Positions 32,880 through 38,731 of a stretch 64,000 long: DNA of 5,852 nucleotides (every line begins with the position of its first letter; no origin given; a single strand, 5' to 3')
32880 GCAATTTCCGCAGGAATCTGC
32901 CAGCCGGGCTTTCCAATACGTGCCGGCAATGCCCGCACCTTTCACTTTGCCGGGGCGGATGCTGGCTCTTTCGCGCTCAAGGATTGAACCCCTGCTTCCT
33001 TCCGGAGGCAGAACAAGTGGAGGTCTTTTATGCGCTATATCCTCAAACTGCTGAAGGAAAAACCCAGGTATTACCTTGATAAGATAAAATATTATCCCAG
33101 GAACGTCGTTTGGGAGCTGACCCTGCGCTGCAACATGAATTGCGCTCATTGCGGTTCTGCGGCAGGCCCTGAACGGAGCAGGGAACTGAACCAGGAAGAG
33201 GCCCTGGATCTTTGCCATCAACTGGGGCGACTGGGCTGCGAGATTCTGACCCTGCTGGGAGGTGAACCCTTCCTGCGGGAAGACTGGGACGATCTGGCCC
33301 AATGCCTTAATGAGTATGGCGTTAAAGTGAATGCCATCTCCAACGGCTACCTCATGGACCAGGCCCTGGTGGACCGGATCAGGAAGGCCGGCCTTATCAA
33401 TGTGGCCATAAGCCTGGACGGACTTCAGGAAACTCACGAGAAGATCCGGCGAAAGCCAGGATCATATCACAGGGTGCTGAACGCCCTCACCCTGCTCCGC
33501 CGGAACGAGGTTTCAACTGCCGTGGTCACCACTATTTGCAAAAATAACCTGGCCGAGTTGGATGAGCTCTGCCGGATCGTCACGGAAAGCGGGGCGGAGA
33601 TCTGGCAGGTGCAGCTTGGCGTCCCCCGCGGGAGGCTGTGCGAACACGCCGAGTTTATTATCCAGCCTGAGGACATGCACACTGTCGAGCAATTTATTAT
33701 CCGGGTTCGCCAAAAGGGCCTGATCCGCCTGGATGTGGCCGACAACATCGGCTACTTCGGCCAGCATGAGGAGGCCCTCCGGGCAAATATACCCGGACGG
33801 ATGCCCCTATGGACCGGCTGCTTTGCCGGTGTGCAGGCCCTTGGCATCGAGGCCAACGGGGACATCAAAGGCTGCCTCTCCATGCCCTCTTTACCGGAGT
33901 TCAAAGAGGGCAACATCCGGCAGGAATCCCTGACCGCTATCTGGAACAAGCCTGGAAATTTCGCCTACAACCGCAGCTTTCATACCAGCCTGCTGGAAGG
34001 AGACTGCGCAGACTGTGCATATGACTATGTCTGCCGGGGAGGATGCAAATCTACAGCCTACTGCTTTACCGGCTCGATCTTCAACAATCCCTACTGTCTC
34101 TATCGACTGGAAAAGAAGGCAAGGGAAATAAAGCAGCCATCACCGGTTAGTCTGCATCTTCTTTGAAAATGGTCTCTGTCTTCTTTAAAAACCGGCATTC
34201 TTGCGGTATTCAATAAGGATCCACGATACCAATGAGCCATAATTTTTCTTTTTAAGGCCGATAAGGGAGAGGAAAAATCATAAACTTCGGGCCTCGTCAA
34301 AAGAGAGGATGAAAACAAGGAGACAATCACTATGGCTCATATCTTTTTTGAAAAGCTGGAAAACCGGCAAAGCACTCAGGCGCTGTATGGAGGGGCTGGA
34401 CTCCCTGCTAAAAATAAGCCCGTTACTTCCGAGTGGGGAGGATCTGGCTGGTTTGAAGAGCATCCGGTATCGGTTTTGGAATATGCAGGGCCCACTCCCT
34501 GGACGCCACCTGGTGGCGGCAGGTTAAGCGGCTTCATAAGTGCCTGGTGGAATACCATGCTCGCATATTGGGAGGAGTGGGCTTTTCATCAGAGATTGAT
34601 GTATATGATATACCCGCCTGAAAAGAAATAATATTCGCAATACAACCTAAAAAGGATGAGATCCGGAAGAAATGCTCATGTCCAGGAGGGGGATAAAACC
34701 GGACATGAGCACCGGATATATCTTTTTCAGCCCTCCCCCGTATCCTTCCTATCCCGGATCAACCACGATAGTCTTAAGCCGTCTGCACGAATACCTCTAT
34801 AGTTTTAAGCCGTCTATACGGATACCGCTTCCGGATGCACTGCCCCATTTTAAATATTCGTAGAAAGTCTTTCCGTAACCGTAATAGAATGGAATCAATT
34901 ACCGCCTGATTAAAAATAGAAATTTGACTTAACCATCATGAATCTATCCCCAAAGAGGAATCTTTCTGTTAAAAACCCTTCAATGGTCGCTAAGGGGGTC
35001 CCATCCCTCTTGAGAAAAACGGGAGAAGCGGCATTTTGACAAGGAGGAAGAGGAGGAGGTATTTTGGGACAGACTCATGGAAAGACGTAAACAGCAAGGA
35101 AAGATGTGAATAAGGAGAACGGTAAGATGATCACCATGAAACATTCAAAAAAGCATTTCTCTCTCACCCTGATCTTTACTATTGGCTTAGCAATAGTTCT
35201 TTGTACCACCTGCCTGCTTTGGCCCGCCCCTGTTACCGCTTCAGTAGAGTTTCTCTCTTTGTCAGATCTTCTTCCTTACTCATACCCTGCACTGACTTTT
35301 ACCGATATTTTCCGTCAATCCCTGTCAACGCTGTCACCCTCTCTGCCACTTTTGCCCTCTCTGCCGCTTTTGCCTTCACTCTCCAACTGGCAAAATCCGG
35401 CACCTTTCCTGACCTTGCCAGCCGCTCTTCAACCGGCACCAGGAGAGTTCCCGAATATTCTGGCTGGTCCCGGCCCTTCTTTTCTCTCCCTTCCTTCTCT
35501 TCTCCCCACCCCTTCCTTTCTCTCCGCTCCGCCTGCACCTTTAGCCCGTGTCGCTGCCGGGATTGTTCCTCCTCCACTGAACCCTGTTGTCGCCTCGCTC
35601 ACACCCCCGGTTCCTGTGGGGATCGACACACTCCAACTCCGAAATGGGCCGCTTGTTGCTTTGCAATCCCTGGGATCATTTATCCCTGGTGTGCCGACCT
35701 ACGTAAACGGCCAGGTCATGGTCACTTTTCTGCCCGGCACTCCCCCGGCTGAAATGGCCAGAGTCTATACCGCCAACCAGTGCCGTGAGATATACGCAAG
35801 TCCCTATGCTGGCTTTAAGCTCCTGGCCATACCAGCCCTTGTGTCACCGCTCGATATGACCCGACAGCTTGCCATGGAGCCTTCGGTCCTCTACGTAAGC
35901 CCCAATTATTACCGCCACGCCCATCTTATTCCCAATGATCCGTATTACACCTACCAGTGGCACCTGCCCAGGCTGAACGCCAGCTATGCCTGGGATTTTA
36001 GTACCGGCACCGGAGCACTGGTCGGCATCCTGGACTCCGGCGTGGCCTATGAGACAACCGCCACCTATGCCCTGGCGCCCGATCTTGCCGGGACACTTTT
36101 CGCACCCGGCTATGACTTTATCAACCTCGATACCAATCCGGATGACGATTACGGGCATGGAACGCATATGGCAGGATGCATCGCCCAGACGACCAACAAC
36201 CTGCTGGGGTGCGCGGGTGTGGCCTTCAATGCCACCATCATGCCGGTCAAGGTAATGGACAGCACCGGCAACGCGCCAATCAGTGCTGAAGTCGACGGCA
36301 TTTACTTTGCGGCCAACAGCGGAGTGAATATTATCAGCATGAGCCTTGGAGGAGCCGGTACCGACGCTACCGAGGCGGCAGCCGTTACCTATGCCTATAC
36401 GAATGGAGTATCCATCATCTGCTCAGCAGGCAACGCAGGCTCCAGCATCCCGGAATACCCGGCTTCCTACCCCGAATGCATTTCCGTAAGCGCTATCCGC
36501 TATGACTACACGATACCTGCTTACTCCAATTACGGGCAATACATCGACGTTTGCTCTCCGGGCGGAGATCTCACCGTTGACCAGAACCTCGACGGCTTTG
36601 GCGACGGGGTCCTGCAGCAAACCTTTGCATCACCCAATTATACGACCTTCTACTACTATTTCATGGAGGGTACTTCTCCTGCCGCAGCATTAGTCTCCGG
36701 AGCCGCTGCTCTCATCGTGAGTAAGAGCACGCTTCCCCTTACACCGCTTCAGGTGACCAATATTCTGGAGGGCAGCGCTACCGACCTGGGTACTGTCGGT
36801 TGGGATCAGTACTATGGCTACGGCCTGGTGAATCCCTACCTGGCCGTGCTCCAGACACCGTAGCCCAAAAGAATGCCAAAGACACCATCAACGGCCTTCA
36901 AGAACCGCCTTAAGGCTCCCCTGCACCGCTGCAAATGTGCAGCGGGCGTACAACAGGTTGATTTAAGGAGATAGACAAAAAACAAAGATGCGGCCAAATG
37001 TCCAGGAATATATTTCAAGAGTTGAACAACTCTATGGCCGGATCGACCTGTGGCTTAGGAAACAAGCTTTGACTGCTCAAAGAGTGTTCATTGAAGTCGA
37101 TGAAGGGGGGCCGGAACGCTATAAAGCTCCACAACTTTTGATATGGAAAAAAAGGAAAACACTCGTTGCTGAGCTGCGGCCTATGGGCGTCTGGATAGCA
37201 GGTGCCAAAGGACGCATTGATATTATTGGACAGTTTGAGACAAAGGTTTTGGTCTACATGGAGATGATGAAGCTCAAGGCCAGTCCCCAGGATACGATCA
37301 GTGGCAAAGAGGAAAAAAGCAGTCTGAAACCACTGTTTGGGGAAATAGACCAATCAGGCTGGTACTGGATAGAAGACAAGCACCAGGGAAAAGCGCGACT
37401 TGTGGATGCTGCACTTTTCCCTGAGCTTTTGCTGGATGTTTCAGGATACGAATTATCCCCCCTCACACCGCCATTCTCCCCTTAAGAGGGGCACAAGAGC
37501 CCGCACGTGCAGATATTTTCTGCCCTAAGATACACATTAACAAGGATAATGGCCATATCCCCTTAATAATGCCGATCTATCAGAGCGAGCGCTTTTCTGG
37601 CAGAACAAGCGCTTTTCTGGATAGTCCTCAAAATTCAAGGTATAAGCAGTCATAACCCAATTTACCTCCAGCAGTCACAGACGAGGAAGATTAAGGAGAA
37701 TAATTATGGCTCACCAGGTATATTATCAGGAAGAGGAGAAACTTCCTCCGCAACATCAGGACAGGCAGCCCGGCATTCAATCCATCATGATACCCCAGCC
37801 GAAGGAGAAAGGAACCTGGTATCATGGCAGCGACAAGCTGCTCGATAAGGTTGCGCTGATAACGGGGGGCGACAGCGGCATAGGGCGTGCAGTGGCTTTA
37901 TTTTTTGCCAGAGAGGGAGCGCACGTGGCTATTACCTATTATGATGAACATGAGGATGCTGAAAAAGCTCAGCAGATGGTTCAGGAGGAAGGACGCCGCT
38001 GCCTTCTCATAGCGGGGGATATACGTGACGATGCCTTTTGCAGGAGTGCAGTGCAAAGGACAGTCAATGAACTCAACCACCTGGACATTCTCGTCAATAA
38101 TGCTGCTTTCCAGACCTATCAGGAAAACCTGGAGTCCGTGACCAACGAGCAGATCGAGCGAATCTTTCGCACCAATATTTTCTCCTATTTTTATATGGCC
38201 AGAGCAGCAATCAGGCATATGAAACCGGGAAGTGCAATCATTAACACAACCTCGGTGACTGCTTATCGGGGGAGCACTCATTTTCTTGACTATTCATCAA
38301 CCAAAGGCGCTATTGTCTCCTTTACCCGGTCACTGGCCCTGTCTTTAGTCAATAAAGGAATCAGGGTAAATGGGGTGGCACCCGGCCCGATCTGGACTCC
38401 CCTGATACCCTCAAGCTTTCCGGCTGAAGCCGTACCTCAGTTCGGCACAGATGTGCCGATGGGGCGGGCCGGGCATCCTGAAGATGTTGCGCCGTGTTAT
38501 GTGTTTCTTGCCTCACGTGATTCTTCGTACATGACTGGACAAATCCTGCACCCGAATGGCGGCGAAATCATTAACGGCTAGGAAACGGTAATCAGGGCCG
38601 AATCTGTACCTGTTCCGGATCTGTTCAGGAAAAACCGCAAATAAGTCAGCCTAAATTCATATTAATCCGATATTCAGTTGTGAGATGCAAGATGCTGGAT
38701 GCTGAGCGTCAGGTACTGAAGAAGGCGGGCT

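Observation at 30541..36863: PqqD-like protein + SPFH-fused radical SAM/SPASM + second radical SAM/SPASM + Trp-rich small protein + S8 protease: a maturase cassette with an unusual membrane-scaffold fusion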

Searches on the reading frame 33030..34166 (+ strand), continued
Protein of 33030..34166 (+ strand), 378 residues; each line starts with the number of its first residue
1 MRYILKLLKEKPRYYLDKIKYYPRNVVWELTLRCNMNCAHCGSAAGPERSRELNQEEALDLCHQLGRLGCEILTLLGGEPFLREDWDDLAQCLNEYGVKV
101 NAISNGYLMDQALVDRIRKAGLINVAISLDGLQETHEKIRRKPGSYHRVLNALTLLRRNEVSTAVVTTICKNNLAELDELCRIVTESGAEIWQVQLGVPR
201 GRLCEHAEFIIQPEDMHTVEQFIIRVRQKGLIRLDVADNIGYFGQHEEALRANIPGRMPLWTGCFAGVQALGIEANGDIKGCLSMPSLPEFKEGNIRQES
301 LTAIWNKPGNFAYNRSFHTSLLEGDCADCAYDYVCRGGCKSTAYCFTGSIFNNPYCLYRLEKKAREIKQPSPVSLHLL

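Call 96: fold_search(model_id=the predicted structure, library=pdb)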
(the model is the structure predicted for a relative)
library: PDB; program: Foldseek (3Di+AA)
matches with E <= 10: 1838; with E <= 0.001: 275
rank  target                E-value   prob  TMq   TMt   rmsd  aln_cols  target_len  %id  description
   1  6c8v                  1.0e-18  1.00  0.64  0.76   4.7       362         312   20  X-ray structure of PqqE from Methylobacterium extorquens (released 2018-02-14)
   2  5why_B                9.5e-18  1.00  0.63  0.57   7.4       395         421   17  Structural Insights into Thioether Bond Formation in the Biosynthesis of Sactipeptides (released 2017-07-26)
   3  6efn                  1.7e-17  1.00  0.61  0.60   3.5       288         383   24  Structure of a RiPP maturase, SkfB (released 2018-10-24)
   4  5v1s_B                7.3e-17  1.00  0.68  0.60   5.7       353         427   18  Crystal structure of Streptococcus suis SuiB bound to S-adenosylmethionine (released 2017-08-30)
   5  4k37_B                1.5e-16  1.00  0.67  0.69   4.9       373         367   17  Native anSMEcpe with bound AdoMet (released 2013-05-08)
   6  4k39_A                1.5e-16  1.00  0.67  0.70   6.3       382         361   17  Native anSMEcpe with bound AdoMet and Cp18Cys peptide (released 2013-05-08)
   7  4k39_B                1.7e-16  1.00  0.67  0.70   4.7       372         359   16  Native anSMEcpe with bound AdoMet and Cp18Cys peptide (released 2013-05-08)
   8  5v1q_A                1.9e-16  1.00  0.67  0.60   6.0       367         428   18  Crystal structure of Streptococcus suis SuiB (released 2017-08-30)
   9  5wgg_A                2.0e-16  1.00  0.62  0.54   6.0       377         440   18  Structural Insights into Thioether Bond Formation in the Biosynthesis of Sactipeptides (released 2017-07-26)
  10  4k36_B                2.3e-16  1.00  0.67  0.70   5.1       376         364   16  His6 tagged anSMEcpe with bound AdoMet (released 2013-05-08)
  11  4k38_A                2.4e-16  1.00  0.67  0.68   6.5       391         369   17  Native anSMEcpe with bound AdoMet and Kp18Cys peptide (released 2013-05-08)
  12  4k36_A                2.9e-16  1.00  0.66  0.66   5.0       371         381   16  His6 tagged anSMEcpe with bound AdoMet (released 2013-05-08)
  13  5v1s_A                4.1e-16  1.00  0.67  0.60   5.8       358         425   18  Crystal structure of Streptococcus suis SuiB bound to S-adenosylmethionine (released 2017-08-30)
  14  5why_A                4.4e-16  1.00  0.64  0.59   7.2       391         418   19  Structural Insights into Thioether Bond Formation in the Biosynthesis of Sactipeptides (released 2017-07-26)
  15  4k37_A                6.3e-16  1.00  0.66  0.68   6.4       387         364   17  Native anSMEcpe with bound AdoMet (released 2013-05-08)
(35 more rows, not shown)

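Call 99: search_protein_families(library=padloc, proteins=[window:33030-34166:+], max_evalue=0.001)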
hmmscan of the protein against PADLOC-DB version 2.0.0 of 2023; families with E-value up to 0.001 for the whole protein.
window:33030-34166:+ (378 aa): 3 families
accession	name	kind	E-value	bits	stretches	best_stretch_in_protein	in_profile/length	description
PDLC02904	pVip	-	5.8e-21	73.2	1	26-216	5-190/262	Viperins associated with kinases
PDLC02903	pVip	-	8.6e-19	66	1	26-182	2-159/257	Viperins not associated with kinases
PDLC02905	pVip-kinase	-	6.1e-06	23.7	1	28-137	186-299/474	Viperin-kinase fusion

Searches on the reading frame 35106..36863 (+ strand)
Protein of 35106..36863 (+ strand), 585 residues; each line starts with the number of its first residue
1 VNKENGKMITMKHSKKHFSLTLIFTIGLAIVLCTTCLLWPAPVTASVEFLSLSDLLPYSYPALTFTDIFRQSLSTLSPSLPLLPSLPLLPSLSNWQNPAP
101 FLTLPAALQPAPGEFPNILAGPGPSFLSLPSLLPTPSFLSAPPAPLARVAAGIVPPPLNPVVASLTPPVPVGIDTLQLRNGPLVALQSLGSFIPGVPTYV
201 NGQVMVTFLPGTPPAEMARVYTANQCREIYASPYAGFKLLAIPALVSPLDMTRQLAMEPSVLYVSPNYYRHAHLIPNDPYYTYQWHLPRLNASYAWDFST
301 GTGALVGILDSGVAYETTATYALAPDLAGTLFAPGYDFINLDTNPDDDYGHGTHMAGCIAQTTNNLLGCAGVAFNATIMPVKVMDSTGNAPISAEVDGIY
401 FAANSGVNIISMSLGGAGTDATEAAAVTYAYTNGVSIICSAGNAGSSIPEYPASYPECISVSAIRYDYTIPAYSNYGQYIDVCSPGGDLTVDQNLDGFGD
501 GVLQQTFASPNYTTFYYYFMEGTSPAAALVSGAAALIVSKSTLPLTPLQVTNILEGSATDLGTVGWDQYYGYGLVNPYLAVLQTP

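Call 3: search_protein_families(library=pfam, proteins=[window:35106-36863:+], max_evalue=0.01)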
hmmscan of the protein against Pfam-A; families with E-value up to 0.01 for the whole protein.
window:35106-36863:+ (585 aa): 2 families
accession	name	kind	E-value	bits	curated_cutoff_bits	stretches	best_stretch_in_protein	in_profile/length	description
PF00082.27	Peptidase_S8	-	6.3e-47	160.7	21.8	1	301-573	1-288/288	Subtilase family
PF22148.1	Fervidolysin_NPro-like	-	0.00016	22.5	21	1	198-267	14-81/81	Fervidolysin N-terminal prodomain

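Call 4: search_protein_families(library=ncbifam, proteins=[window:35106-36863:+], max_evalue=0.01)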
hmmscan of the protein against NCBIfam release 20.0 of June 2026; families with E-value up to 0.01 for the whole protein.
window:35106-36863:+ (585 aa): 4 families
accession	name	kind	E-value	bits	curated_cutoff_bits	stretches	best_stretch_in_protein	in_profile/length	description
TIGR03921.1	T7SS_mycosin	equivalog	1e-52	179.4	278.75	1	291-583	2-287/353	type VII secretion-associated serine protease mycosin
NF033595.1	denti_PrtP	equivalog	1e-26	93.8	300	2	410-581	342-502/606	dentilisin complex serine proteinase subunit PrtP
NF049966.1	QH_SP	equivalog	3.4e-16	59.3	165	1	306-462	2-141/219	subtilisin-like serine protease QhpE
TIGR03895.1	protease_PatA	subfamily_domain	2.6e-09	36.4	421.05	1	351-541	1-180/606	PatA/PatG family cyanobactin maturation protease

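Call 99: search_protein_families(library=padloc, proteins=[window:35106-36863:+], max_evalue=0.001)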
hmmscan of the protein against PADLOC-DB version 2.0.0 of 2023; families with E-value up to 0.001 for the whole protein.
window:35106-36863:+ (585 aa): 1 family
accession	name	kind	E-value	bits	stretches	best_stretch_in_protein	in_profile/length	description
PDLC03014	subtilase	-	1.7e-14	52.2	1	249-564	155-381/391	-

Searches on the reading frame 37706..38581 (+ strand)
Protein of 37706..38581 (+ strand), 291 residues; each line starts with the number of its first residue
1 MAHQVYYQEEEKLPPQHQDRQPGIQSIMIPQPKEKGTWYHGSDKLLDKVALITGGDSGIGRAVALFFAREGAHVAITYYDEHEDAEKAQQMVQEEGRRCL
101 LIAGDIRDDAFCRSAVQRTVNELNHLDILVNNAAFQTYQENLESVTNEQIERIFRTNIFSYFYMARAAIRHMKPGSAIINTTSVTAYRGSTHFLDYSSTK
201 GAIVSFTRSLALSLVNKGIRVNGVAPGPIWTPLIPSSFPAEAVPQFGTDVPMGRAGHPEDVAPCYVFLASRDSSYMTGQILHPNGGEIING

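Call 71: search_protein_families(library=pfam, proteins=[window:37706-38581:+], max_evalue=0.00001)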
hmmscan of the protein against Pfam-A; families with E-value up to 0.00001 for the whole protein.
window:37706-38581:+ (291 aa): 4 families
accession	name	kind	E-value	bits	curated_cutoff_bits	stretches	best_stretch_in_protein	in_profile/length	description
PF13561.12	adh_short_C2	-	1e-62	212.2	27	1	56-286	5-234/236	Enoyl-(Acyl carrier protein) reductase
PF00106.31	adh_short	-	1.6e-49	168.5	26.6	1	48-236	1-189/195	short chain dehydrogenase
PF08659.16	KR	-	1.8e-09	38.2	22.6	1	50-207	3-160/180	KR domain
PF23441.1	SDR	-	2.4e-06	27.6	27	1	43-286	3-254/258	SDR-like rossmann domain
